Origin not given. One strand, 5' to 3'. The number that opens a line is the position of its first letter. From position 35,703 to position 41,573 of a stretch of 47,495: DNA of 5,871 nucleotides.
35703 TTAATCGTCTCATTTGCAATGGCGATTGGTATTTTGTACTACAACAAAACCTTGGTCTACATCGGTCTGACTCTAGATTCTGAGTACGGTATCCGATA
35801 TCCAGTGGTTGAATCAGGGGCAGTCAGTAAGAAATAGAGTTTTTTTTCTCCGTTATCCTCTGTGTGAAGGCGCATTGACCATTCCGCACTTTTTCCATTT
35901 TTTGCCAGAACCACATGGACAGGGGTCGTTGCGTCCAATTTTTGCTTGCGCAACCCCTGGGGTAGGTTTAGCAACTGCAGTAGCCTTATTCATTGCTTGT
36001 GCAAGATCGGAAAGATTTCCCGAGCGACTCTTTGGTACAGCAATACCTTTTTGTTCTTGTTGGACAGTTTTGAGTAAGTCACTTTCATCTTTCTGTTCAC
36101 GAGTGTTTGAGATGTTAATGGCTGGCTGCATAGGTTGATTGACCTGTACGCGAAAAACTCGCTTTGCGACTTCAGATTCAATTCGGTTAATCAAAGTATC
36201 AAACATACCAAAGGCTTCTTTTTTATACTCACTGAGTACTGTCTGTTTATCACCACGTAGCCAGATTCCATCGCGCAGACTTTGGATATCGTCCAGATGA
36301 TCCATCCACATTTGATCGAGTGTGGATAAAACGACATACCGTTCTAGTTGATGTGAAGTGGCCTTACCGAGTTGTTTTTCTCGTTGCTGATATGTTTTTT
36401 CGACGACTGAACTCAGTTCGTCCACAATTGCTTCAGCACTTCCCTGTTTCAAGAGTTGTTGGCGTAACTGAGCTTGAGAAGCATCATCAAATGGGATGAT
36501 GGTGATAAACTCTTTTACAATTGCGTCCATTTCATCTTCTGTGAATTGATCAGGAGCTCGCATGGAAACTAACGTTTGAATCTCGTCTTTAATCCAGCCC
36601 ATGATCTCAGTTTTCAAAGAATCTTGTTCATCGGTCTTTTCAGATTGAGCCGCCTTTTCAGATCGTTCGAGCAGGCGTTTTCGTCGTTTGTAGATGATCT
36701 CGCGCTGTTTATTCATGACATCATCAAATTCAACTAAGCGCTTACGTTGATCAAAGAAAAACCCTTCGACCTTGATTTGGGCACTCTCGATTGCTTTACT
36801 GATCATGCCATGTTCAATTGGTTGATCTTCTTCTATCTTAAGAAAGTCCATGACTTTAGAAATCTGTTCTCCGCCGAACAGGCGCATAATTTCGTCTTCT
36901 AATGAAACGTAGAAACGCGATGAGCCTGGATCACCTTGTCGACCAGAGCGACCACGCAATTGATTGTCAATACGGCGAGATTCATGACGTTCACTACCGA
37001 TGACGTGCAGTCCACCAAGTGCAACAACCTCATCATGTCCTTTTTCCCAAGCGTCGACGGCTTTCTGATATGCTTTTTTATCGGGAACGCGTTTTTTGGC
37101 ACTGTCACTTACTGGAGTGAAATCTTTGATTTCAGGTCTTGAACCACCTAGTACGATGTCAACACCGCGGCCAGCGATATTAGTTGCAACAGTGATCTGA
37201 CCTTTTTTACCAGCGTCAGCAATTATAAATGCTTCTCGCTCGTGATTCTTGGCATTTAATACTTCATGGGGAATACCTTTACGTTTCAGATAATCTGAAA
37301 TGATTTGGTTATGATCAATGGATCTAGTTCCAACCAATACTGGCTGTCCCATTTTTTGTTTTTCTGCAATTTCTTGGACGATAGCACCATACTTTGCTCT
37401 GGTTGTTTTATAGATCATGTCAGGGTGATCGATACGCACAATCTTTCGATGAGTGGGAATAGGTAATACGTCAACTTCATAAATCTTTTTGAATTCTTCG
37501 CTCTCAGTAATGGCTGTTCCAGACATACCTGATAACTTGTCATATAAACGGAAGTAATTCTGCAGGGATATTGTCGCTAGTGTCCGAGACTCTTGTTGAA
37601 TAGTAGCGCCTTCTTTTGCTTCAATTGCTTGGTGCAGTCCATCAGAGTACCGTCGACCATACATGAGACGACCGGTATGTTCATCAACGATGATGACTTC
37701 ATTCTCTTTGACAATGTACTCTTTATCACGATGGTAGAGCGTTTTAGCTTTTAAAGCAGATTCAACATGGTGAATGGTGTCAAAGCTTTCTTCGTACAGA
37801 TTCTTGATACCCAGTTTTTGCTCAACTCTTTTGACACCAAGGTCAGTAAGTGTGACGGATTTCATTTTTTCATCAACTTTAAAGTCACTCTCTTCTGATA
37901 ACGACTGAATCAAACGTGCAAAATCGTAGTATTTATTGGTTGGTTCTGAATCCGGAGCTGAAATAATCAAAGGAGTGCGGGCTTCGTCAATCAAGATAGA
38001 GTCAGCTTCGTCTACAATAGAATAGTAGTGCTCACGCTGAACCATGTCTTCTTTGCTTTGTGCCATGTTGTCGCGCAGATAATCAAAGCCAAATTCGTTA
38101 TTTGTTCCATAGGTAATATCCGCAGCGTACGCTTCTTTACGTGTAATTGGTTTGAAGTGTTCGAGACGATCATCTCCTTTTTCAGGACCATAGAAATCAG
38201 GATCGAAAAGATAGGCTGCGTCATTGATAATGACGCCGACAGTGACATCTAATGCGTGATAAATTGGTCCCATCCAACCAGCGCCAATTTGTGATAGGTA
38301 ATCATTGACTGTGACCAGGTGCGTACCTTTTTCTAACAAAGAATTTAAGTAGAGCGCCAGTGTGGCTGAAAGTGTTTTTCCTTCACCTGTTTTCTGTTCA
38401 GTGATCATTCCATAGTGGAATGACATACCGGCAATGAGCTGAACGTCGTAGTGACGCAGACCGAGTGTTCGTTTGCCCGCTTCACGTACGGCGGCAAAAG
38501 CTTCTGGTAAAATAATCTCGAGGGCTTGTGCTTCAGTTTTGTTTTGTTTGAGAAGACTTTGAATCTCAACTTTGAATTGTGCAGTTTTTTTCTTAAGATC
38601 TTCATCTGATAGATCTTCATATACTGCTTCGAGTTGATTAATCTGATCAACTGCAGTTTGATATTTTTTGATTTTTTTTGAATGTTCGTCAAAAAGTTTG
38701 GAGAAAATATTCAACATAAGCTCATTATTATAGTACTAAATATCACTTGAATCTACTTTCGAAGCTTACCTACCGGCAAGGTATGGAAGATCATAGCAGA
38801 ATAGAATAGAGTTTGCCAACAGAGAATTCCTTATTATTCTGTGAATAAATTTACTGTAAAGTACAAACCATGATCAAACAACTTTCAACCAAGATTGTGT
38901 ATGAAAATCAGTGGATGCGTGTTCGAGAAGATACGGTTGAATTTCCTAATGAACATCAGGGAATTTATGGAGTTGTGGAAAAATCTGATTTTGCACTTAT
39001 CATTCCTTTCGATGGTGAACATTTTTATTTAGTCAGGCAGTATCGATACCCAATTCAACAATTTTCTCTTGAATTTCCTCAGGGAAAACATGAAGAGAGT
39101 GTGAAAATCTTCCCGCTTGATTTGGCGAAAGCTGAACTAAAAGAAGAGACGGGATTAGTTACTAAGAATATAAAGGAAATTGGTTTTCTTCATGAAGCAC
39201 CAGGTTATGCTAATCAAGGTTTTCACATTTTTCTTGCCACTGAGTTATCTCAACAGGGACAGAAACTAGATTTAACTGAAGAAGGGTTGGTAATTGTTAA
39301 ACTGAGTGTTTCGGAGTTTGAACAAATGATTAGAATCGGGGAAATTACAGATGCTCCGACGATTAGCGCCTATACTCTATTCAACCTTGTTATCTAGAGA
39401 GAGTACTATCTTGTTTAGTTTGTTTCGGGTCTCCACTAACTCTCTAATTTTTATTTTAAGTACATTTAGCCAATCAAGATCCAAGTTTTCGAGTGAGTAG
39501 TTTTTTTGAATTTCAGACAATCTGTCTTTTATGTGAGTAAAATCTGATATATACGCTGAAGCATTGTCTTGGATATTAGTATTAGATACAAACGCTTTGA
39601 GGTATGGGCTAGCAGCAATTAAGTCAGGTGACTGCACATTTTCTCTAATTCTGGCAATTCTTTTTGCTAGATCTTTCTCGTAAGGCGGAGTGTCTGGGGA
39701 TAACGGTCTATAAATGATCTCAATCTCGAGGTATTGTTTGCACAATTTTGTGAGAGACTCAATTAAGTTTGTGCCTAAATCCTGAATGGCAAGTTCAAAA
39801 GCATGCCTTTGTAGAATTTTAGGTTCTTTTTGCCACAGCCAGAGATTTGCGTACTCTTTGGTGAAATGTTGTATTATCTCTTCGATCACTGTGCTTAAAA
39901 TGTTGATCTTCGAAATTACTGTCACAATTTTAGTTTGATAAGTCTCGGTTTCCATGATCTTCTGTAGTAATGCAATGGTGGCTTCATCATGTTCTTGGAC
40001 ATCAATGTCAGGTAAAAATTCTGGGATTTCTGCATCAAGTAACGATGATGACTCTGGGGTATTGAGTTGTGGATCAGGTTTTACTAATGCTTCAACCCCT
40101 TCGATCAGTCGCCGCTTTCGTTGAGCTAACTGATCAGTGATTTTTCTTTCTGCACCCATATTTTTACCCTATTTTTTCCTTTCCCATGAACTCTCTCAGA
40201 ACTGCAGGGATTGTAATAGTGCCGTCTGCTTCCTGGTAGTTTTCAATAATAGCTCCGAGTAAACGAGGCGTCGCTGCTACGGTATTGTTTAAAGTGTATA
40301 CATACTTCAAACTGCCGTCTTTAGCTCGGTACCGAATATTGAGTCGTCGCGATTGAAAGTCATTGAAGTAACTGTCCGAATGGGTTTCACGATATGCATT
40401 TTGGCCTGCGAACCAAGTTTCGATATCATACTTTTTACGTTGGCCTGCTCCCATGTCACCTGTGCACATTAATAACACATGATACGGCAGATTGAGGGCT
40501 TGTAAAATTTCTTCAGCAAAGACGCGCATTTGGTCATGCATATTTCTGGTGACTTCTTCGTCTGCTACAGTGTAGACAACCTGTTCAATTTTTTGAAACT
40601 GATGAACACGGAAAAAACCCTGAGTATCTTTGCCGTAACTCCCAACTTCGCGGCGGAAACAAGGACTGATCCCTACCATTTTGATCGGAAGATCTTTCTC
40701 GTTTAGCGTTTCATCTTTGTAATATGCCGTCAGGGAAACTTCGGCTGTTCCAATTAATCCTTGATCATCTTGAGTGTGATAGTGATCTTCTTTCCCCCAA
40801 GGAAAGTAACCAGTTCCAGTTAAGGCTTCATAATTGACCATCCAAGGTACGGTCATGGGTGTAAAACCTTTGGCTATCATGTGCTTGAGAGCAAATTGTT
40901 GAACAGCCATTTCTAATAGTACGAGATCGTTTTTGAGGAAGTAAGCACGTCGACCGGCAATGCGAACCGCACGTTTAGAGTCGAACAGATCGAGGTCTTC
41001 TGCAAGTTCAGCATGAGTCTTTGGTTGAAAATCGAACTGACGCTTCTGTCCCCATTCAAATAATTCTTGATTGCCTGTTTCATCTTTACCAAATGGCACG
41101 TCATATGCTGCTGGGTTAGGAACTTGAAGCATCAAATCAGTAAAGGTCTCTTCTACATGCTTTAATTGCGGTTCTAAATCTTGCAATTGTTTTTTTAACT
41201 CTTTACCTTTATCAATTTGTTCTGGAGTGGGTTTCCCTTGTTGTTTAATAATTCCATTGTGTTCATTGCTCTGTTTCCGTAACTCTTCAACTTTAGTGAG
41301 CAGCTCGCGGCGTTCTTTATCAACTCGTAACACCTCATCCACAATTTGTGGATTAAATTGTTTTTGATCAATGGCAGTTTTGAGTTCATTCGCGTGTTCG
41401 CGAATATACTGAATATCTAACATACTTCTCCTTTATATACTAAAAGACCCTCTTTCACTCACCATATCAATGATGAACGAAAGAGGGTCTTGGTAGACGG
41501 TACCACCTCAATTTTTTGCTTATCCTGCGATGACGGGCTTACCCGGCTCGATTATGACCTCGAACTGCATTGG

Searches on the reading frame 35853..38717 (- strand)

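Call 10: search_protein_families(library=pfam, proteins=[window:35853-38717:-])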
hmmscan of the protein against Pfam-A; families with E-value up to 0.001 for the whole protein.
window:35853-38717:- (954 aa): 6 families
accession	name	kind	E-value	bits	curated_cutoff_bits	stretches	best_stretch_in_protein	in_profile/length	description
PF07517.20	SecA_DEAD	-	2.3e-109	365.6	24.6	1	7-410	3-290/290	SecA DEAD-like domain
PF21090.3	P-loop_SecA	-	3.7e-85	285.1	27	1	426-631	2-205/205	SecA P-loop domain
PF07516.18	SecA_SW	-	2.8e-48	165.1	26.7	1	633-858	1-200/200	SecA Wing and Scaffold domain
PF01043.26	SecA_PP_bind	-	5.5e-40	136.8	23.5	1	260-366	3-110/110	SecA preprotein cross-linking domain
PF02810.21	SEC-C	-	3.4e-07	30.4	20.4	1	929-944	1-16/19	SEC-C motif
PF00271.37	Helicase_C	-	0.00043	20.9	23.5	0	442-521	2-81/110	Helicase conserved C-terminal domain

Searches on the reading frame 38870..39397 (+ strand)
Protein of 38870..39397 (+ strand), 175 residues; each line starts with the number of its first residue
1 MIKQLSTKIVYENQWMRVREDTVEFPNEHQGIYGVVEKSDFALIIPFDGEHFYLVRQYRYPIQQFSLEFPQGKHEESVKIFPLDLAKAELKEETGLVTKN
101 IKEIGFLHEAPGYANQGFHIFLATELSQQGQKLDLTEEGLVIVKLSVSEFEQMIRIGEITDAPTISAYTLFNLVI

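Call 10: search_protein_families(library=pfam, proteins=[window:38870-39397:+])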
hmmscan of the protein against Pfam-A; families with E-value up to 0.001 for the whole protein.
window:38870-39397:+ (175 aa): 1 family
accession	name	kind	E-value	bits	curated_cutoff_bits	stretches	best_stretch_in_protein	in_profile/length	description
PF00293.34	NUDIX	-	4e-05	24.1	21.1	1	43-122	7-92/134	NUDIX domain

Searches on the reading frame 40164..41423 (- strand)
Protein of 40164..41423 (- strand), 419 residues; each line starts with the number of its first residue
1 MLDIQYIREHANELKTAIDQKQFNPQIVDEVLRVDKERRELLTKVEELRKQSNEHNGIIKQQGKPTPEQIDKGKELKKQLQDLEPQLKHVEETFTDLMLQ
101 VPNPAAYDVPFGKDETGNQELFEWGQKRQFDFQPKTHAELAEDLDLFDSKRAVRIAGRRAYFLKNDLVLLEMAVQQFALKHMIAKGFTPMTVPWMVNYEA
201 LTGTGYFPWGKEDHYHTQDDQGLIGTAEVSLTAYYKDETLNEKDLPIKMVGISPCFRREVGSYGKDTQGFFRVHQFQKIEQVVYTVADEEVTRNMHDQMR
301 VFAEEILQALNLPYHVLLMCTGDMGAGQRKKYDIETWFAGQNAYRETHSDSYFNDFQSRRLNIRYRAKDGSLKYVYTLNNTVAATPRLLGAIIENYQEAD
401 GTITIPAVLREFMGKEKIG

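Call 10: search_protein_families(library=pfam, proteins=[window:40164-41423:-])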
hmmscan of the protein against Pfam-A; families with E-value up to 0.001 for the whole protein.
window:40164-41423:- (419 aa): 2 families
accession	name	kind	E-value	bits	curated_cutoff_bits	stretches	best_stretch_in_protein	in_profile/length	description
PF00587.30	tRNA-synt_2b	-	1.9e-35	123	29.3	1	218-396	8-179/179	tRNA synthetase class II core domain (G, H, P, S and T)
PF02403.27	Seryl_tRNA_N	-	3e-21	76.1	28.2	1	1-103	1-106/108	Seryl-tRNA synthetase N-terminal domain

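Call 11: find_related_loci(query=window:40164-41423:-, collection=genome_contigs, flank=1500)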
Query window:40164-41423:- (419 aa) in genome_contigs; peptide patterns used: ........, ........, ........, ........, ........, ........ (x = any residue, [..] = any of these).
107 stretches matched a pattern; 59 encode a relative of the query (tblastn E <= 1e-3); 59 distinct loci.
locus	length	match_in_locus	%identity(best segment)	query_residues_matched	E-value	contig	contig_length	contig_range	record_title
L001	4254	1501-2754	83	1-418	0e+0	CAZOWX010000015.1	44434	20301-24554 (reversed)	MAG TPA_asm: uncultured Pseudomonadales bacterium isolate SRP286056_co2_574 genome assembly, contig: NODE_973_length_444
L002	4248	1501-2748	74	1-418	0e+0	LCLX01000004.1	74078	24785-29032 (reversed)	MAG: Microgenomates group bacterium GW2011_GWC1_46_15 UX36_C0004, whole genome shotgun sequence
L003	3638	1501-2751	73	1-418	0e+0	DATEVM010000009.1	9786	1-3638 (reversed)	MAG TPA_asm: Patescibacteria group bacterium isolate SMAG_U8367 k141_2643035, whole genome shotgun sequence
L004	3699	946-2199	73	1-419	0e+0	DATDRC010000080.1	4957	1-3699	MAG TPA_asm: Patescibacteria group bacterium isolate SMAG_U7967 k141_197706, whole genome shotgun sequence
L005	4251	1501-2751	73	1-418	0e+0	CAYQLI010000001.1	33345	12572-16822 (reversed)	MAG TPA_asm: uncultured Pseudomonadales bacterium isolate SRP119689_co1_317 genome assembly, contig: NODE_1630_length_33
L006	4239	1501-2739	73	1-414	0e+0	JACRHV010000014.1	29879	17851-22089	MAG: Candidatus Paceibacterota bacterium isolate NC_groundwater_1786_Pr3_B-0.1um_43_18 SR-2_scaffold_141_2778747, whole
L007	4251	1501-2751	72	1-418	0e+0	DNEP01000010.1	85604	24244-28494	MAG TPA_asm: Candidatus Paceibacterota bacterium isolate UBA12128 contig_7307, whole genome shotgun sequence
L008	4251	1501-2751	71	1-418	0e+0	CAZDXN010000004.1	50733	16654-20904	MAG TPA_asm: uncultured Pseudomonadales bacterium isolate binchicken_co38_1253 genome assembly, contig: NODE_1502_length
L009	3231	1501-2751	70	1-418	0e+0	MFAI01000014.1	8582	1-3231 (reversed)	MAG: Candidatus Collierbacteria bacterium RIFCSPLOWO2_01_FULL_50_23 rifcsplowo2_01_scaffold_24069, whole genome shotgun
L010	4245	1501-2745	69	1-416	0e+0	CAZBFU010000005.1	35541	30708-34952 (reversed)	MAG TPA_asm: uncultured Pseudomonadales bacterium isolate SRP342105_co1_165 genome assembly, contig: NODE_1510_length_35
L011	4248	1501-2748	69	1-418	0e+0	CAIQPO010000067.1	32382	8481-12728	Candidatus Collierbacteria bacterium isolate LaPlata_bin-3582 genome assembly, contig: bin-3582:67/97, whole genome shot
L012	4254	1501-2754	70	1-419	0e+0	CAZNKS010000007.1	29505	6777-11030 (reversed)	MAG TPA_asm: uncultured Pseudomonadales bacterium isolate SRP170004_co1_558 genome assembly, contig: NODE_2267_length_29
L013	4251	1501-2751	68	1-419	0e+0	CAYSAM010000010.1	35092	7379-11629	MAG TPA_asm: uncultured Pseudomonadales bacterium isolate SRP286056_co2_591 genome assembly, contig: NODE_1628_length_35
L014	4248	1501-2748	68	1-418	0e+0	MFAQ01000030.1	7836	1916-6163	MAG: Candidatus Collierbacteria bacterium RIFOXYD1_FULL_40_9 rifoxyd1_full_scaffold_5431, whole genome shotgun sequence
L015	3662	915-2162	68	1-418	0e+0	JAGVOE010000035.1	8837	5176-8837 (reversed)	MAG: Candidatus Woesebacteria bacterium isolate DeMMO3_54 c_000000041415, whole genome shotgun sequence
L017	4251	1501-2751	69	1-418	0e+0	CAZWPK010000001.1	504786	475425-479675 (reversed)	MAG TPA_asm: uncultured Pseudomonadales bacterium isolate binchicken_co347_42 genome assembly, contig: NODE_5_length_504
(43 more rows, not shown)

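Call 83: search_protein_families(library=pfam, proteins=[L006:1050-1514:+, L017:1275-1487:+, L012:1250-1486:+], max_evalue=0.01)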
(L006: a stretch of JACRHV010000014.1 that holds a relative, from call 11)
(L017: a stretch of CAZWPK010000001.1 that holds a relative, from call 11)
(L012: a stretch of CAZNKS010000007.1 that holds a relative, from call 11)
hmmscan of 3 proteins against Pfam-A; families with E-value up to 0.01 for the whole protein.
L006:1050-1514:+ (154 aa): 2 families
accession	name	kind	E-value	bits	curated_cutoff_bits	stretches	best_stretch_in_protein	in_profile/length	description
PF00293.34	NUDIX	-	1.1e-16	61.5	21.1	1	12-129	3-119/134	NUDIX domain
PF14815.12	NUDIX_4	-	0.00011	22.4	35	1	23-127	7-98/113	NUDIX domain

L017:1275-1487:+ (70 aa): 0 families

L012:1250-1486:+ (78 aa): 0 families
